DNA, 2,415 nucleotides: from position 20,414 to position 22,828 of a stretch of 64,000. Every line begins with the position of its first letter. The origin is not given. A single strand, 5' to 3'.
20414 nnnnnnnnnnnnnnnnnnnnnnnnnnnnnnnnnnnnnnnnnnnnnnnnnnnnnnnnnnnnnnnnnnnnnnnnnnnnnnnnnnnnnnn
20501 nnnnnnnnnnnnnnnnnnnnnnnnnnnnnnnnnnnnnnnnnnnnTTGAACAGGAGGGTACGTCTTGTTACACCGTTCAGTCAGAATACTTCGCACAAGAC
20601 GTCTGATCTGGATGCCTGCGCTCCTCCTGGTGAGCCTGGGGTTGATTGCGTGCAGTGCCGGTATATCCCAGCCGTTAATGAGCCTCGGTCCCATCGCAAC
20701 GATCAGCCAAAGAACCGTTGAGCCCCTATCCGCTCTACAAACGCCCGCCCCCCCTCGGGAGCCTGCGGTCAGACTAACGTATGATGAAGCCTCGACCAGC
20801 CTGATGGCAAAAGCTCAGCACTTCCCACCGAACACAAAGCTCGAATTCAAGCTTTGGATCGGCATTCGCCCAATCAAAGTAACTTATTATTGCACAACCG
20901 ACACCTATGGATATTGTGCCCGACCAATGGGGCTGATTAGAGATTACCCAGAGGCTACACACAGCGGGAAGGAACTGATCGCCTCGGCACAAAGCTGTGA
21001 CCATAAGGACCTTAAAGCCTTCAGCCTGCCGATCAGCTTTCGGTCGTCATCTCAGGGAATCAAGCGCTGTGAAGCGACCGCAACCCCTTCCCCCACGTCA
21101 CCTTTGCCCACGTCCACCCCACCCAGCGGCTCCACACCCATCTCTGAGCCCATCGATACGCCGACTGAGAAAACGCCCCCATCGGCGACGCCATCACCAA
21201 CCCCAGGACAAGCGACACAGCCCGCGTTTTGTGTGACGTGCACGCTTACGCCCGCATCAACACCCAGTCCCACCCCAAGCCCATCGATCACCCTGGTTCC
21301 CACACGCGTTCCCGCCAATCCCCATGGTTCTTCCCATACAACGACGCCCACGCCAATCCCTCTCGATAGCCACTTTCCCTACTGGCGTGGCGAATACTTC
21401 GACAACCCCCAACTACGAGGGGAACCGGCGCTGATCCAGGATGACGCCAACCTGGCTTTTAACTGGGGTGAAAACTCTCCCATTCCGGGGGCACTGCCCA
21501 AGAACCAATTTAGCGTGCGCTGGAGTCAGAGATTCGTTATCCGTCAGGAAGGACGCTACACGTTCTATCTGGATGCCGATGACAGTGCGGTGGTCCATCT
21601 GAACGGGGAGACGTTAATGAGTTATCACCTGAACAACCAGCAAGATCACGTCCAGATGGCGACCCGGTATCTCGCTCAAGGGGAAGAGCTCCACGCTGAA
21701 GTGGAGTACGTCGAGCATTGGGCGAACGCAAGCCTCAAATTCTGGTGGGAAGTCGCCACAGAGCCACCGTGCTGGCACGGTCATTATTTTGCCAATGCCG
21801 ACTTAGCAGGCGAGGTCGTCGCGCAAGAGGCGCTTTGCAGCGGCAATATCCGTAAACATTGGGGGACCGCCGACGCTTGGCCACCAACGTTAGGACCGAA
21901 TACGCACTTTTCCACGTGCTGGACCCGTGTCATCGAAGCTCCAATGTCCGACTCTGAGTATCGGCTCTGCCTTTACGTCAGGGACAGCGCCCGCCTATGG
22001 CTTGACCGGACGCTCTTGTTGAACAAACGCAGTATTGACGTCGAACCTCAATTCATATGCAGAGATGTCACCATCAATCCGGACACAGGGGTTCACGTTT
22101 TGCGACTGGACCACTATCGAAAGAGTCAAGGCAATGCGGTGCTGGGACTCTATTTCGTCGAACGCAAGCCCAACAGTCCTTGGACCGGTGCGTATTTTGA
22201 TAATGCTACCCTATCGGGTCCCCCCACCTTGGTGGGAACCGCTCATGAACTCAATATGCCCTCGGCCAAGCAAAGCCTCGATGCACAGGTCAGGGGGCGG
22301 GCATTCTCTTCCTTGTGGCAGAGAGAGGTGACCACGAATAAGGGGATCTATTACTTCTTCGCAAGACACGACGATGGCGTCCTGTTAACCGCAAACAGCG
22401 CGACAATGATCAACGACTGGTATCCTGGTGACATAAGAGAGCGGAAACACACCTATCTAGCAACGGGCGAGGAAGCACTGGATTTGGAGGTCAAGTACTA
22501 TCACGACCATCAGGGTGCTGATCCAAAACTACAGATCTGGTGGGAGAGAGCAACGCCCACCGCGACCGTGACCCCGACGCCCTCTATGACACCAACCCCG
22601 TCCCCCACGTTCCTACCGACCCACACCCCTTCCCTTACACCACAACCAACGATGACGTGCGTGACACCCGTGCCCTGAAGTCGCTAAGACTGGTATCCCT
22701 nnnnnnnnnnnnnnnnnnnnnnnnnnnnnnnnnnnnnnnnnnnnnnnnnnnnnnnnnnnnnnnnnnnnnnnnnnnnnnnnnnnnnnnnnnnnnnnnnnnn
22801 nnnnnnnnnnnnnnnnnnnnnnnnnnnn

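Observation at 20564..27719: Triple-PA14 secreted protein encoded next to a 1,672-aa GT-C-like membrane giant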

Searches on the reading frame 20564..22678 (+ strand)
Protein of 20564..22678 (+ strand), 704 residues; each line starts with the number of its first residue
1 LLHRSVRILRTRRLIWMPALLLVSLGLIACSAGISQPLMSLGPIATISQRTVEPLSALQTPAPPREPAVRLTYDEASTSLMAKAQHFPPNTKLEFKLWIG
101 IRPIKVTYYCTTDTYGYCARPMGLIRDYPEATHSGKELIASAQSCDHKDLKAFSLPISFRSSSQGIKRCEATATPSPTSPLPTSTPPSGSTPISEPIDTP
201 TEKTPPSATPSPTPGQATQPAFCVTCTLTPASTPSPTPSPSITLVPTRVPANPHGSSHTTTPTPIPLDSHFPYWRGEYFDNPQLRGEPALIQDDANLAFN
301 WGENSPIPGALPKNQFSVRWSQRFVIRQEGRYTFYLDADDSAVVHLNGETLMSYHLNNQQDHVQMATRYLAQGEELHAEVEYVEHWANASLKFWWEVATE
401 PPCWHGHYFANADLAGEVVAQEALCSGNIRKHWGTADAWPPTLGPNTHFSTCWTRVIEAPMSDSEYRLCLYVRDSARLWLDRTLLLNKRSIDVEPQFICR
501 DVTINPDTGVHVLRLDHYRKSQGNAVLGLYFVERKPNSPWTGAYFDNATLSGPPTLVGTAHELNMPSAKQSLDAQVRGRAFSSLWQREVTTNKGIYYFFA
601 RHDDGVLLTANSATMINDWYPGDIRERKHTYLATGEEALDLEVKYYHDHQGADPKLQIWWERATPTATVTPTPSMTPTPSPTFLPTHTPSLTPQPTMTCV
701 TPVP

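Call 3: search_protein_families(library=pfam, proteins=[window:20564-22678:+], max_evalue=0.1)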
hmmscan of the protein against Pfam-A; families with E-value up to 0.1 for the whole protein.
window:20564-22678:+ (704 aa): 1 family
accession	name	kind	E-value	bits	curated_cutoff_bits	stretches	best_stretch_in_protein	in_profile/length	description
PF07691.17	PA14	-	1.7e-27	96.4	24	3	276-395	7-133/147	PA14 domain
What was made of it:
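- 20564..22678 (+): Gene for the triple-PA14 surface (lipo)protein; probable true start at 20612. Pfam PA14 x3 (call 3).
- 21383..22549 (+): Three tandem PA14 domains (aa 274-396, 403-530, 540-662). Pfam (call 3).
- On Pfam PA14 (PF07691): 96.4 bits against 24, in three stretches (call 3).
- Checked: Pfam PA14 scores 96.4 bits against a cutoff of 24, in three stretches (call 3).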

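Call 4: search_protein_families(library=ncbifam, proteins=[window:20564-22678:+], max_evalue=0.1)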
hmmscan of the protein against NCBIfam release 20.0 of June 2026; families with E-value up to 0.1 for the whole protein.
window:20564-22678:+ (704 aa): 1 family
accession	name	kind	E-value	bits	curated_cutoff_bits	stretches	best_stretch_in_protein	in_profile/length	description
NF041776.1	xylosidase_Xyl3A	equivalog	2.6e-07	29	1250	1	275-393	447-566/846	xylan 1,4-beta-xylosidase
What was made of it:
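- Domains: calls 3 and 4.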

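Call 41: find_homologous_proteins(query=window:20564-22678:+, max_evalue=0.00001)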
Query window:20564-22678:+ (704 aa): 330 proteins with E <= 0.00001 among 8000 candidates; the best 120 are listed.
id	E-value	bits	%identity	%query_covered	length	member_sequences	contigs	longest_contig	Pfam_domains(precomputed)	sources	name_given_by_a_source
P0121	0.0e+0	1391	84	98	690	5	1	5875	PF07691.18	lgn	-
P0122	0.0e+0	1148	100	68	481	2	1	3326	PF07691.18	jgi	-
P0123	1.4e-283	961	60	98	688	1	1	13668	PF07691.18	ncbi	-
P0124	1.1e-188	647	64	58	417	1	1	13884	PF07691.18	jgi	jgi:hypothetical protein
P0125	1.1e-90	323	37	62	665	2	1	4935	PF07691.18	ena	-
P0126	1.7e-87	313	34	78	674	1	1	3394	PF07691.18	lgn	-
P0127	1.6e-84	303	36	63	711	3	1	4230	PF07691.18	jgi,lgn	jgi:hypothetical protein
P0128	2.4e-83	299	35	56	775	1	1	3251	PF07691.18,PF22058.3,PF10528.15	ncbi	-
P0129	1.2e-79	287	33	62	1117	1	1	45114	PF07691.18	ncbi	ncbi:MAG: PA14 domain-containing protein [Anaerolineae bacterium]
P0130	2.1e-78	283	36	57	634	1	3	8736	PF07691.18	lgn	-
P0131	1.7e-76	276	33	61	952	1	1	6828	PF07691.18,PF00932.26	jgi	jgi:hypothetical protein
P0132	3.2e-76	275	33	59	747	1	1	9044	PF07691.18,PF00932.26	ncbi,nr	ncbi:MAG: PA14 domain-containing protein, partial [Anaerolineae bacterium]|nr:PA14 domain-containing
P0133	2.3e-75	273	30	64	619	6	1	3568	PF07691.18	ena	-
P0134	1.0e-74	270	33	56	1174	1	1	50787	PF07691.18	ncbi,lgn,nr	ncbi:MAG TPA: hypothetical protein G4O02_07895 [Caldilineae bacterium]|nr:hypothetical protein [Cald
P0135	7.4e-74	268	32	56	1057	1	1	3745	PF07691.18,PF00932.26,PF10528.15,PF16158.12,PF17210.10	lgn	-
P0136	1.3e-73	267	32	56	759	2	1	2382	PF07691.18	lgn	-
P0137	1.8e-72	263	30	68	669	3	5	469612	PF07691.18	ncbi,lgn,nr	ncbi:MAG: hypothetical protein H6650_15415 [Ardenticatenales bacterium]|nr:hypothetical protein [Ard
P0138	1.5e-71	260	32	58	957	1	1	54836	PF07691.18,PF00932.26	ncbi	-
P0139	1.8e-71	260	31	52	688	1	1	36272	PF07495.20,PF07691.18,PF25275.2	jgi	-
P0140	3.4e-71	259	32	58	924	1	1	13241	PF07691.18,PF00932.26,PF22058.3,PF10528.15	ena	-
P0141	2.2e-70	256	31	67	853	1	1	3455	PF07691.18,PF00932.26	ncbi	-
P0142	9.1e-70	254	31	60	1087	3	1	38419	PF07691.18,PF00932.26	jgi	jgi:hypothetical protein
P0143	1.2e-68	250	32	60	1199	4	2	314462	PF07691.18,PF08239.18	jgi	jgi:uncharacterized protein YgiM (DUF1202 family)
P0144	9.0e-68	247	31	56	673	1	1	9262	PF07691.18,PF08239.18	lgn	-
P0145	9.1e-68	247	30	55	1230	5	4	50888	PF07691.18,PF06347.20,PF08239.18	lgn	-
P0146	3.4e-67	246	31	57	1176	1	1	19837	PF07691.18,PF00932.26,PF08239.18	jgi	jgi:uncharacterized protein YraI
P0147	2.6e-66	243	31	61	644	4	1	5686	PF07691.18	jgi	jgi:hypothetical protein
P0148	4.0e-66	242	33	57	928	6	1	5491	PF07691.18,PF00932.26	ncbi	-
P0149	3.9e-65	239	32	55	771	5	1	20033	PF07691.18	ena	-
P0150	4.5e-65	239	32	63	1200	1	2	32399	PF07691.18,PF08239.18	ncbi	-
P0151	5.3e-65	238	33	71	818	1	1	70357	PF07691.18,PF00932.26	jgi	-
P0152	1.5e-64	237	30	66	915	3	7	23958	PF07691.18,PF00932.26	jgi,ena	-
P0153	3.2e-64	236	31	61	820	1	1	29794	PF07691.18,PF16158.12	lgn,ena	-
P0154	2.3e-62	230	32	56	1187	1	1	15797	PF07691.18,PF10528.15,PF06347.20,PF08239.18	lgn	-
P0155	1.7e-60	223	33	55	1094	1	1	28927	PF07691.18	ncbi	-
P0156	2.9e-60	223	32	55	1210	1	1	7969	PF07691.18,PF06347.20,PF08239.18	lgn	-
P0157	3.8e-60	222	32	55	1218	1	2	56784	PF17963.8,PF07691.18,PF00932.26,PF17892.8,PF17803.8,PF16158.12,PF17210.10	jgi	jgi:hypothetical protein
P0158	3.9e-60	222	33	57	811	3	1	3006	PF07691.18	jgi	-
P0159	4.0e-60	222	30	56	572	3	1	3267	PF07691.18,PF10528.15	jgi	-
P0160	8.1e-60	221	34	56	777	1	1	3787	PF07691.18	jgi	-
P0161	1.7e-58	217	27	67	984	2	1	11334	PF07691.18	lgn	-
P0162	7.7e-58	215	33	57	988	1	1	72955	PF07691.18,PF00932.26,PF16158.12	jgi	jgi:hypothetical protein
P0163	7.7e-57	211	30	57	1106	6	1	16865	PF07691.18,PF00932.26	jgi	jgi:hypothetical protein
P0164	1.2e-56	211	31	60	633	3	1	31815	PF07691.18,PF10528.15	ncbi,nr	ncbi:MAG: PA14 domain-containing protein [Chloroflexota bacterium]|nr:PA14 domain-containing protein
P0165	1.9e-56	210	30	72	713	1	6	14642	PF07691.18,PF08239.18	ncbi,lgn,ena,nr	ncbi:MAG: SH3 domain-containing protein [Chloroflexi bacterium]|nr:SH3 domain-containing protein [Ch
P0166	3.3e-56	209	31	56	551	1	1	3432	PF07691.18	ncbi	ncbi:MAG: PA14 domain-containing protein, partial [Chloroflexota bacterium]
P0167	1.3e-55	207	28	65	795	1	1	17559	PF07691.18,PF10528.15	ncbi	-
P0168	2.1e-54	203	28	59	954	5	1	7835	PF07691.18,PF10528.15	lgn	-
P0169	3.2e-53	199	31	65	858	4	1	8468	PF07691.18,PF10528.15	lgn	-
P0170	5.1e-53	199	32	64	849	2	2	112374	PF07691.18,PF00932.26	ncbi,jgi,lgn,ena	-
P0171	8.3e-53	198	28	64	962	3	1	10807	PF07691.18,PF00932.26,PF16158.12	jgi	jgi:hypothetical protein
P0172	1.3e-52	197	32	56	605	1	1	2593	PF07691.18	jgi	jgi:hypothetical protein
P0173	2.9e-52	196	31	60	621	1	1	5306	PF07691.18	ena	-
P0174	3.1e-52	196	31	63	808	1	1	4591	PF07691.18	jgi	jgi:hypothetical protein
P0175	4.1e-52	196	31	64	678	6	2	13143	PF07691.18,PF10528.15,PF16158.12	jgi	jgi:hypothetical protein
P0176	4.3e-52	196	31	57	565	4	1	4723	PF07691.18,PF10528.15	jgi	jgi:hypothetical protein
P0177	5.5e-52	195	31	55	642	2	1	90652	PF07691.18,PF16158.12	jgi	jgi:hypothetical protein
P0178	9.6e-52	194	35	55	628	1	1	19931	PF07691.18,PF16158.12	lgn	-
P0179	1.2e-51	194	31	65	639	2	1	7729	PF07691.18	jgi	-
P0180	1.4e-51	194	30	49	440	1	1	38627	PF07691.18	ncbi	-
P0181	2.2e-51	193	30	74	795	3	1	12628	PF07691.18,PF10528.15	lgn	-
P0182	4.5e-51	192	31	55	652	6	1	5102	PF07691.18,PF16158.12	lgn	-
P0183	6.9e-51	192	31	56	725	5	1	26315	PF07691.18,PF08239.18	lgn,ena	-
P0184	7.7e-51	191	30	58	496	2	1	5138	PF07691.18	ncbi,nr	ncbi:MAG: PA14 domain-containing protein [Anaerolineae bacterium]|nr:PA14 domain-containing protein 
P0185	1.8e-50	190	30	55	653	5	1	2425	PF07691.18,PF16158.12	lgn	-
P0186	2.3e-50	190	31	59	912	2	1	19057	PF07691.18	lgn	-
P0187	4.4e-50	189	30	65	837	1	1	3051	PF07691.18,PF00932.26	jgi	-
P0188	5.5e-50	189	32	55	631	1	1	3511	PF07691.18,PF16158.12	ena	-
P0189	9.6e-50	188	28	54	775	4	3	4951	PF07691.18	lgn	-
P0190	2.3e-49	187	29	56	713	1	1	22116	PF07691.18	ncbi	-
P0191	3.6e-49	186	32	66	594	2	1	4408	PF07691.18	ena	-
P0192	5.1e-49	185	31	55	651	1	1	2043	PF07691.18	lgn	-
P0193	6.3e-49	185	31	58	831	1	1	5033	PF07691.18,PF16158.12,PF17210.10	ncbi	-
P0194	8.1e-49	185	31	57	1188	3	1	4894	PF07691.18,PF00932.26,PF16158.12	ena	-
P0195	4.3e-48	182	25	62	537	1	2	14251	PF07691.18,PF10528.15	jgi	jgi:hypothetical protein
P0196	6.0e-48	182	29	69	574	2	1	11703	PF07691.18,PF10528.15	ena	-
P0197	7.6e-48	182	31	55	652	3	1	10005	PF07691.18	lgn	-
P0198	1.5e-47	181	30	52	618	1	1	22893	PF07691.18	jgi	-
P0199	2.0e-47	180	30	57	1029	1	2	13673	PF07691.18,PF10528.15,PF08239.18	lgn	-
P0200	2.5e-47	180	30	59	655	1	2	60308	PF07691.18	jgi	-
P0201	2.9e-47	180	30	53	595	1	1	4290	PF07691.18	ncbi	-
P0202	6.4e-47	178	32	55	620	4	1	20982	PF07691.18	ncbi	-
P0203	1.5e-46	177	32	38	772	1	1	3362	PF07691.18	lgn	-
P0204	2.6e-46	176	31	55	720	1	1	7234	PF07691.18,PF26259.1,PF16158.12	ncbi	ncbi:MAG TPA: PA14 domain-containing protein [Anaerolineae bacterium]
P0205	4.2e-46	176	28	17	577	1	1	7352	PF07691.18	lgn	-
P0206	7.0e-46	175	29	59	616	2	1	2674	PF07691.18,PF10528.15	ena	-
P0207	8.7e-46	175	31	55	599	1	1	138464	PF07691.18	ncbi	-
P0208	1.2e-45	174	30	61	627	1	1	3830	PF07691.18,PF10528.15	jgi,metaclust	metaclust:\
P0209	6.1e-45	172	28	62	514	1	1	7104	PF07691.18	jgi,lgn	-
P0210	8.1e-45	172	29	60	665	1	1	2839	PF07691.18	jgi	jgi:hypothetical protein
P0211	9.8e-45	171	29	55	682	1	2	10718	PF07691.18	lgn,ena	-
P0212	2.0e-44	170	28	60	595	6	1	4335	PF07691.18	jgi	jgi:hypothetical protein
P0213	4.4e-44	169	31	54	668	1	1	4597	PF07691.18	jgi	jgi:hypothetical protein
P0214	4.8e-44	169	31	49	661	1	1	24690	PF07691.18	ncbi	-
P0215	7.6e-44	168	30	58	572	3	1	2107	PF07691.18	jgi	-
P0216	1.5e-43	167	32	65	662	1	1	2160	PF07691.18,PF10528.15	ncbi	-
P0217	1.8e-43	167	30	51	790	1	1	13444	PF07691.18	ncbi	-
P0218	1.9e-43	167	31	60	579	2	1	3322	PF07691.18,PF10528.15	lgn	-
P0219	1.9e-42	164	32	57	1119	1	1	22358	PF07691.18,PF08239.18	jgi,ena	-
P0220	2.1e-42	164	29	68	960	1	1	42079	PF07691.18,PF00932.26,PF16158.12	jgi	jgi:hypothetical protein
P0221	2.7e-42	163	29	57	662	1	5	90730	PF07691.18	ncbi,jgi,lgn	jgi:hypothetical protein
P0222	3.0e-42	163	31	63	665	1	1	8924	PF07691.18,PF10528.15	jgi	jgi:hypothetical protein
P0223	4.9e-42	162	28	66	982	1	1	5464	PF07691.18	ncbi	ncbi:MAG: PA14 domain-containing protein [Anaerolineae bacterium]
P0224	6.5e-42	162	31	20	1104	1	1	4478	PF00801.27,PF07691.18,PF10528.15,PF07995.18,PF18911.7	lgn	-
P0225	2.3e-41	160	28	57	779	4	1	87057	PF07691.18,PF10528.15,PF25275.2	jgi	-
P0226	2.3e-41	160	32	61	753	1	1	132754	PF07691.18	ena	-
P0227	3.8e-41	159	29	63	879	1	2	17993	PF07691.18,PF10528.15,PF08239.18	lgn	-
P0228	5.2e-41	159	26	55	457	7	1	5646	PF07691.18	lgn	-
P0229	1.4e-40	158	28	55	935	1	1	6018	PF07691.18,PF10528.15,PF08239.18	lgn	-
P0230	1.4e-40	158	30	62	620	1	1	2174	PF07691.18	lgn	-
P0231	1.6e-40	157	27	82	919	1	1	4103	PF07691.18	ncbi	-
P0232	1.6e-40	157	30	62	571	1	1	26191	PF07691.18,PF10528.15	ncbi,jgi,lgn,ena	-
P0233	2.2e-40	157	30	57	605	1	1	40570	PF07691.18,PF16158.12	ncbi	-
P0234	2.7e-40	157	29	56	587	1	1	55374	PF07691.18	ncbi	-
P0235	4.7e-40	156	33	30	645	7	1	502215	PF07691.18,PF25275.2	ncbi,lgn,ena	-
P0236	4.9e-40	156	30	62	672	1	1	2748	PF07691.18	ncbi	-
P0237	5.7e-40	155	32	36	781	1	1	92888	PF07691.18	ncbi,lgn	-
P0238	7.8e-40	155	31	57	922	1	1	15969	PF07495.20,PF21027.4,PF22352.3,PF00801.27,PF17963.8,PF07691.18,PF10528.15,PF08239.18,PF18911.7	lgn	-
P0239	1.0e-39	155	27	58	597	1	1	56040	PF07691.18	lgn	-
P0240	1.1e-39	155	31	49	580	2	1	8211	PF07691.18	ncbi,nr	ncbi:MAG: hypothetical protein GX557_01510 [Chloroflexi bacterium]|nr:hypothetical protein [Chlorofl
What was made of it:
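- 20564..22678 (+): Orthologues P0121 (84%) and P0123 (60%) (call 41).
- Closest known: PA14-domain surface proteins. Same: Similar multi-PA14 proteins are abundant in Anaerolineae and other Chloroflexota (call 41).
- Closest known: PA14-domain surface proteins. Different: Full-length orthologues exist only in the nearest relatives (call 41).
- Multi-PA14 proteins with shuffled extra domains are common in Chloroflexota (call 41). PT-rich linkers and multi-PA14 proteins are generic in Chloroflexota (call 41).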
